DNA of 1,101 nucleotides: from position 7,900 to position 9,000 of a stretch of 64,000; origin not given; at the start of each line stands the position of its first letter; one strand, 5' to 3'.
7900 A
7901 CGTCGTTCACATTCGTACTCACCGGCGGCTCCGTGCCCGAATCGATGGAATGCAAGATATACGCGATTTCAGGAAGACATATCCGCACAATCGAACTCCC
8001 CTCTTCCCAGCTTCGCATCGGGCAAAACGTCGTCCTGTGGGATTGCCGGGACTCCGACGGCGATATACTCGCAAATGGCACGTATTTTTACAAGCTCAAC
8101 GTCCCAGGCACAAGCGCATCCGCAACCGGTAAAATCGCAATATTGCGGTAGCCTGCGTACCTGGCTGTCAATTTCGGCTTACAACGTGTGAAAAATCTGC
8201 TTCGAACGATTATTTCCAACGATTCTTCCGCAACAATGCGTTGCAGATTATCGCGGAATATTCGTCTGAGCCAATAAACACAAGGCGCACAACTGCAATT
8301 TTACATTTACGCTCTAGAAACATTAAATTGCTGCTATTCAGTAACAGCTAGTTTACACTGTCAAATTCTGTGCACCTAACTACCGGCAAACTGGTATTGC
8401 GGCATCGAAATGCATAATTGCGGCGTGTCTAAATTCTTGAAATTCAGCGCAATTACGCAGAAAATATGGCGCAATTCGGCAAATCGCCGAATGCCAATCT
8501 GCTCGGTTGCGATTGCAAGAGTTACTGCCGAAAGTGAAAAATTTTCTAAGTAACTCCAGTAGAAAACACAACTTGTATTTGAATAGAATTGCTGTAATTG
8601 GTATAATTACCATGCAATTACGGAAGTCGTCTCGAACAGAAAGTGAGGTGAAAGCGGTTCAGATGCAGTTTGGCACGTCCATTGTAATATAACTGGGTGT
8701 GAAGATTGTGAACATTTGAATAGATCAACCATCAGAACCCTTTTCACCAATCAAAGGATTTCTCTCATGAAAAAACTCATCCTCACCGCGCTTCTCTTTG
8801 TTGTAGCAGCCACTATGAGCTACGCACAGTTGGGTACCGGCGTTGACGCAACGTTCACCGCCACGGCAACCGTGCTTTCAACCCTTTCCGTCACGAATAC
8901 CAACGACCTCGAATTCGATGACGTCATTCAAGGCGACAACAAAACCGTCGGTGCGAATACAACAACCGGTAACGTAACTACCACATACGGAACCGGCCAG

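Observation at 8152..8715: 564-bp AT-rich leader with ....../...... repeat array and near-consensus sigma-54 promoter upstream of the pilus subunit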

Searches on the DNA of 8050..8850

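Call 65: search_rna_families(source=window, start=8050, end=8850, threshold=evalue, max_evalue=1)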
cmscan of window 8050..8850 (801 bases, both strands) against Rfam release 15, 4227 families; matches with E-value up to 1: 0.
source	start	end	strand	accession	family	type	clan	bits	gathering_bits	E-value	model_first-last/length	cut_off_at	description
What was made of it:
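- There is no Rfam match at E<=1 (call 65).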
